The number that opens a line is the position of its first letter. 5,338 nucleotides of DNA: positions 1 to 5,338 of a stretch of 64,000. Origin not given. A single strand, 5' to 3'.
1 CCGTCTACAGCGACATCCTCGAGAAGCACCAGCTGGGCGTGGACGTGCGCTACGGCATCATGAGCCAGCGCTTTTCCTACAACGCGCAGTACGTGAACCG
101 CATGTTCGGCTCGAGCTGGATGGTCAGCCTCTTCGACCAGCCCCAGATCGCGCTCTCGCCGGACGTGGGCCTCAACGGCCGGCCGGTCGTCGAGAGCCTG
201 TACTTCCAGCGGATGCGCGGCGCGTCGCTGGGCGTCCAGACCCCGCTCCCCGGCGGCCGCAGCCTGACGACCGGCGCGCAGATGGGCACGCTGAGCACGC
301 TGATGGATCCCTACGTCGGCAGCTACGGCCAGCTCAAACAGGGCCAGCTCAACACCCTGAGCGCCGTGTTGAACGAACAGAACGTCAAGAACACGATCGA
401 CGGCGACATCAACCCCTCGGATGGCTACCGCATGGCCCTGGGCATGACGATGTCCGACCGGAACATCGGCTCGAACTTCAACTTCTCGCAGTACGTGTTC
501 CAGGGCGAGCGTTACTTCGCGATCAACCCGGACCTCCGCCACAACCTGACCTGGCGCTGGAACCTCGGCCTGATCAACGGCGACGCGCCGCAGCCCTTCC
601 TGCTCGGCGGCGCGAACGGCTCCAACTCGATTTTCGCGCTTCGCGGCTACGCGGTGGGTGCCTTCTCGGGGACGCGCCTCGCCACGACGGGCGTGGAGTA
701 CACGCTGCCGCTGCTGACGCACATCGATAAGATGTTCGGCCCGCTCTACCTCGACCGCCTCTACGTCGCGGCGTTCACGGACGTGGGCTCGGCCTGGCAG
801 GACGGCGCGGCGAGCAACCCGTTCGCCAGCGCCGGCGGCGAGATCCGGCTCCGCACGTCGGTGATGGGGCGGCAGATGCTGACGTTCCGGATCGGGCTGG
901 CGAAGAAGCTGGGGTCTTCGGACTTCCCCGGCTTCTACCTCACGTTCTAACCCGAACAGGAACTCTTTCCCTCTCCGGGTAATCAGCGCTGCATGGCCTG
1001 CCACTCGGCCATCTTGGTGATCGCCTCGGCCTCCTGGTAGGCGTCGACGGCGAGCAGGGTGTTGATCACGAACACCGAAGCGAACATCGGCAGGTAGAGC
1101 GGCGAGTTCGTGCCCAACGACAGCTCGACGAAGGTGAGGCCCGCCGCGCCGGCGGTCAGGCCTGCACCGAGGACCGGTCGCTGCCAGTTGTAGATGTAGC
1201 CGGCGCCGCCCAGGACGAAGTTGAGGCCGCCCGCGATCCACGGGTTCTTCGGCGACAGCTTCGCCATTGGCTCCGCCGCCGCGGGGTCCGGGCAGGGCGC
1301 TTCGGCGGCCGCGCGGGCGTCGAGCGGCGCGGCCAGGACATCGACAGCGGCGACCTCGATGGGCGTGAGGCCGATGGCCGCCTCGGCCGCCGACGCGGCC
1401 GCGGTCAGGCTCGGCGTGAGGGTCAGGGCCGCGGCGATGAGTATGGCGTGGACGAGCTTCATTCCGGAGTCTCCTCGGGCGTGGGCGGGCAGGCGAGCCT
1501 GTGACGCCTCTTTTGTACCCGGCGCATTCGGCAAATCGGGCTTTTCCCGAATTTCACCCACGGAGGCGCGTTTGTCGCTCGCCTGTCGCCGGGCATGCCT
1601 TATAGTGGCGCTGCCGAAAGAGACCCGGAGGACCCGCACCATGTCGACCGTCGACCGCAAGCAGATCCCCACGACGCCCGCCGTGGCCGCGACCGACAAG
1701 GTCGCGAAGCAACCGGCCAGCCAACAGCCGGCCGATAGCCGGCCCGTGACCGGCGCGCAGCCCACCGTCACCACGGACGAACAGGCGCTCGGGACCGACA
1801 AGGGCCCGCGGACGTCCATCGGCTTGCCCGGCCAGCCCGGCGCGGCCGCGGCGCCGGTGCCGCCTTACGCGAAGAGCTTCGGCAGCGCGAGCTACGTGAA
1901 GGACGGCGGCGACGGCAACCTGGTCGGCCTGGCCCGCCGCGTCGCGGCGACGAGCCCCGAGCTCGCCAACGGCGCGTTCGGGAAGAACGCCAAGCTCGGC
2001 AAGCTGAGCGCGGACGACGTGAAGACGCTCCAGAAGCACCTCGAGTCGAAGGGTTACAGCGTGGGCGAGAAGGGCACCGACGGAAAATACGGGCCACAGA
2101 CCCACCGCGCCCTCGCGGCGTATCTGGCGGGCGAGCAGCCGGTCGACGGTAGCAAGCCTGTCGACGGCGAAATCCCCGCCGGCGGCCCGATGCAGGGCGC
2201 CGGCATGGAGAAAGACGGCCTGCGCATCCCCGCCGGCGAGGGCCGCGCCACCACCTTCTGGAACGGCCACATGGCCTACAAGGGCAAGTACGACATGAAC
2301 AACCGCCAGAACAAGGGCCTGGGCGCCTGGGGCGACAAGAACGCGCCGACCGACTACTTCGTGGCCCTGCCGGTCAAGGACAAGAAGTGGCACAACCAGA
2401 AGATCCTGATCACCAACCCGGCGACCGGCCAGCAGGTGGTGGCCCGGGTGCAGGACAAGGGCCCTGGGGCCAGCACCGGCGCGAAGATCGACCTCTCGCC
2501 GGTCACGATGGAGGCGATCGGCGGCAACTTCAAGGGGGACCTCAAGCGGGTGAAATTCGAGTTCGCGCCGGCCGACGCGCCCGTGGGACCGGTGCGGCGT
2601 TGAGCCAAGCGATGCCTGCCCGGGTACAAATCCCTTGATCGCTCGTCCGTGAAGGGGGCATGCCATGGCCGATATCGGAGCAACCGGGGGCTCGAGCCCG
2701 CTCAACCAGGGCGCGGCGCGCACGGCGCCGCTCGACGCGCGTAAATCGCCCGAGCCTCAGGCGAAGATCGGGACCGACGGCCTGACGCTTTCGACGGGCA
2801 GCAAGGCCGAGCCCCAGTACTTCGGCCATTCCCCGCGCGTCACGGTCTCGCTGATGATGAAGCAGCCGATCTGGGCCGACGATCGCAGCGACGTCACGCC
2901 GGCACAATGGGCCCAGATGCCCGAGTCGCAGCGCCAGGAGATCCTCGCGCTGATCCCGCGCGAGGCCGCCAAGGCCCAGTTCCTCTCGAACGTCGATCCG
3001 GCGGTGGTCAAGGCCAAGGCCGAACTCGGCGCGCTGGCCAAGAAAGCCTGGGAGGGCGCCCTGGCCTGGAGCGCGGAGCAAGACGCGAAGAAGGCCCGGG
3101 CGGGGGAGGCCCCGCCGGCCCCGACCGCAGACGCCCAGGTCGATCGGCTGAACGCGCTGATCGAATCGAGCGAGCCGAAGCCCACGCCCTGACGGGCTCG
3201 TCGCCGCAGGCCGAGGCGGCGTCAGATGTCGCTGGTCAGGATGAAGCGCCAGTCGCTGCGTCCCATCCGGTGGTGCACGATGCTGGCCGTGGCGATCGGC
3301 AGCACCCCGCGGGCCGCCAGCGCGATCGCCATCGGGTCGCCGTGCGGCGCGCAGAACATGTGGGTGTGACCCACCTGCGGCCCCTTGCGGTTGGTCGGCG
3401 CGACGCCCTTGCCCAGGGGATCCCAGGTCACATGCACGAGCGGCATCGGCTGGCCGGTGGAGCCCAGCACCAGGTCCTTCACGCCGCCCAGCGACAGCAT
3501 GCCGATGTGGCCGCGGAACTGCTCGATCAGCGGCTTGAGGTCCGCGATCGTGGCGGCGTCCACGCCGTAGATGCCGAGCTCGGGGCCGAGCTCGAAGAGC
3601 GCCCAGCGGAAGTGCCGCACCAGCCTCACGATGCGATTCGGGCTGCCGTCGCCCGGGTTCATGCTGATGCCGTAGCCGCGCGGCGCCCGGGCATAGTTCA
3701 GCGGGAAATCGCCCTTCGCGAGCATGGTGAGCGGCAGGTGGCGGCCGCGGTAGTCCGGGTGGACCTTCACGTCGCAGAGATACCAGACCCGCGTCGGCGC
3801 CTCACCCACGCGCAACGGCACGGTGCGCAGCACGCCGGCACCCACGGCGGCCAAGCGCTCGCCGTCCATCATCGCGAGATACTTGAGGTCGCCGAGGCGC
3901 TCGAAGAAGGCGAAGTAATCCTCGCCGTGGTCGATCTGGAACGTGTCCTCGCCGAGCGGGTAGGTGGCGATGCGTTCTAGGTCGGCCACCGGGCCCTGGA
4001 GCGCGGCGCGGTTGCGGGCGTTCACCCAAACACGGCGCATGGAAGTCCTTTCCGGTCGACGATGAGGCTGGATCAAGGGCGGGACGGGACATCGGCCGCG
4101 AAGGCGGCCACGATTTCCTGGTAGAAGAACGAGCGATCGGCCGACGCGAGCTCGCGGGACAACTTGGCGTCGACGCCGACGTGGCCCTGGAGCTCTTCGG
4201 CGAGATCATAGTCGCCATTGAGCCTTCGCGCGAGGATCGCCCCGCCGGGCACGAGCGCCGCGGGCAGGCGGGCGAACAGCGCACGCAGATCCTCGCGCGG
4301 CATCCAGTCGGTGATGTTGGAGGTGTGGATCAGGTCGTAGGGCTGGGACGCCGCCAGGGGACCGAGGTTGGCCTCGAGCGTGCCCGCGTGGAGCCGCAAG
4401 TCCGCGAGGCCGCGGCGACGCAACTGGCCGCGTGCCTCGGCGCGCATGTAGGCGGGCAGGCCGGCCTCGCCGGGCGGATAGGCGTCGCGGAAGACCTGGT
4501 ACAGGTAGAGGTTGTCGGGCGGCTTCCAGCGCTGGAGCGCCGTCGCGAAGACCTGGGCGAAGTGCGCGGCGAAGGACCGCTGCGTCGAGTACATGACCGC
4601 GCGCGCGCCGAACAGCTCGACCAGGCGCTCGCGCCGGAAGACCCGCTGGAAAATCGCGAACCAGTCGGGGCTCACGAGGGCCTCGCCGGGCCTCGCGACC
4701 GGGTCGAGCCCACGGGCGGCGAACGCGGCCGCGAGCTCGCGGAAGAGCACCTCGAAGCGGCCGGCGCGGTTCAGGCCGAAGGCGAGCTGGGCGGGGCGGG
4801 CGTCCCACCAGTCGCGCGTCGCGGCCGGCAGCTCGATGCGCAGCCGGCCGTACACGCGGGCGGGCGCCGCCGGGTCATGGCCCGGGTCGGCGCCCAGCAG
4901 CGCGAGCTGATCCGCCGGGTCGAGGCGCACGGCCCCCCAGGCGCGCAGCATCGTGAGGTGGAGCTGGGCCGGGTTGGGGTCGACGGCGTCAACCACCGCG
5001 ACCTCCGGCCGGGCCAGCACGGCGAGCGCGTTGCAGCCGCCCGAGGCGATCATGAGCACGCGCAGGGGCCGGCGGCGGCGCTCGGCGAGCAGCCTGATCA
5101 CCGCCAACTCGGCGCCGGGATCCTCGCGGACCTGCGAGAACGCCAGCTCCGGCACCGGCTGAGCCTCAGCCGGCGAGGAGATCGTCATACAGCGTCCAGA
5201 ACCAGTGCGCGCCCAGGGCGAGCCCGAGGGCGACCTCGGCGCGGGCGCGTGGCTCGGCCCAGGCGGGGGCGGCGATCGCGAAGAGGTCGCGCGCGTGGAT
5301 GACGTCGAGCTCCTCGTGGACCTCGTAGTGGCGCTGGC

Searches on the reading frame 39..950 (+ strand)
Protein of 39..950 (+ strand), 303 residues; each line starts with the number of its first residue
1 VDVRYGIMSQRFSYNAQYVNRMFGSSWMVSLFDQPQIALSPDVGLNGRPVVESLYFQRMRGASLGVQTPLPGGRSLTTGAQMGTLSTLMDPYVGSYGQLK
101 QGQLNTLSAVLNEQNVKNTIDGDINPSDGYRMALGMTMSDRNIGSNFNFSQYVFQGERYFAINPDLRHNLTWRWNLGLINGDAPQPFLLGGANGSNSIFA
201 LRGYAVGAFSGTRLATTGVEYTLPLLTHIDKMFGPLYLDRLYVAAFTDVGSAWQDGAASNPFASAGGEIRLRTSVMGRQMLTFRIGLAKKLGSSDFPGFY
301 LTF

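Call 62: search_protein_families(library=pfam, proteins=[window:39-950:+], max_evalue=0.0001)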
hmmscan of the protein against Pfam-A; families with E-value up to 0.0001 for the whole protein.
window:39-950:+ (303 aa): 1 family
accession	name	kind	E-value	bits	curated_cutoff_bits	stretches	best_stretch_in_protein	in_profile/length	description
PF01103.29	Omp85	-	3.9e-13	50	24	1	12-299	9-317/325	Omp85 superfamily domain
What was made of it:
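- On SitA/SitI outer-membrane-exchange toxins: The window shows only that the host is a high-GC diderm (Omp85, call 62).
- All that is known is that it is a high-GC diderm (Omp85 gene, call 62).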

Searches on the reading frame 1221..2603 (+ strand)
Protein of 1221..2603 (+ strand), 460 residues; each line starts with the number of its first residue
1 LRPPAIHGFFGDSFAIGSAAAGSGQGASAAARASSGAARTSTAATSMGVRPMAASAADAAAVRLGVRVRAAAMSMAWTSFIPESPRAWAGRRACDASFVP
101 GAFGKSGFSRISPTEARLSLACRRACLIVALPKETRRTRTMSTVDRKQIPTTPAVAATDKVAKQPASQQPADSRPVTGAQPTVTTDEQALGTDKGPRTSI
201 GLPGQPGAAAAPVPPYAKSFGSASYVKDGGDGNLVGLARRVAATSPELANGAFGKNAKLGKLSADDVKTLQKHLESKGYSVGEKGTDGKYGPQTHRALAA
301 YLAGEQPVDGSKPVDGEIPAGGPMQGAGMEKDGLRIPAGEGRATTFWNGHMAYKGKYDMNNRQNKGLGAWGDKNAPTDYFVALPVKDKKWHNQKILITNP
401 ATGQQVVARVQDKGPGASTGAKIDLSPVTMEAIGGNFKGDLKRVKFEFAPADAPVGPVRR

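Call 62: search_protein_families(library=pfam, proteins=[window:1221-2603:+], max_evalue=0.0001)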
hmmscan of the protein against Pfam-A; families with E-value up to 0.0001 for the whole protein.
window:1221-2603:+ (460 aa): 1 family
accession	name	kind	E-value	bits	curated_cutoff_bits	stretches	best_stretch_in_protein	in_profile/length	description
PF01471.23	PG_binding_1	-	5.5e-06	26.9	23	1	264-301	2-37/57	Putative peptidoglycan binding domain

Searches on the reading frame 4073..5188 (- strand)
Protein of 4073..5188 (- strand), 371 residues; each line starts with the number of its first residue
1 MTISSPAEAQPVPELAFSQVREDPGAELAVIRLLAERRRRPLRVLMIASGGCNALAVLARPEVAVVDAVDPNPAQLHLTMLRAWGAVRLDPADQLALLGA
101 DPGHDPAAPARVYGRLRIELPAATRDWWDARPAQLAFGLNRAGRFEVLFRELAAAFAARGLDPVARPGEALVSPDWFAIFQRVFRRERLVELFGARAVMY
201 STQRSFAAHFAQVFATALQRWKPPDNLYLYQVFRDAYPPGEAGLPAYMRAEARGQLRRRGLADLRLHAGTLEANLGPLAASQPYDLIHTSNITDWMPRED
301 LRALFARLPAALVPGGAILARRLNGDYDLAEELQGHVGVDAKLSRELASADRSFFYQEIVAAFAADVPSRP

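Call 62: search_protein_families(library=pfam, proteins=[window:4073-5188:-], max_evalue=0.0001)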
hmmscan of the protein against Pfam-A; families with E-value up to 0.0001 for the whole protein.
window:4073-5188:- (371 aa): 2 families
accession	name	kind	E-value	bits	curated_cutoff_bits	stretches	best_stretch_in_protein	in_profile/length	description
PF11899.13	DUF3419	-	2.2e-32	113.2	28.2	1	14-360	9-381/385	Protein of unknown function (DUF3419)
PF13649.12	Methyltransf_25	-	4.8e-05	24.4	27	0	247-316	32-97/97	Methyltransferase domain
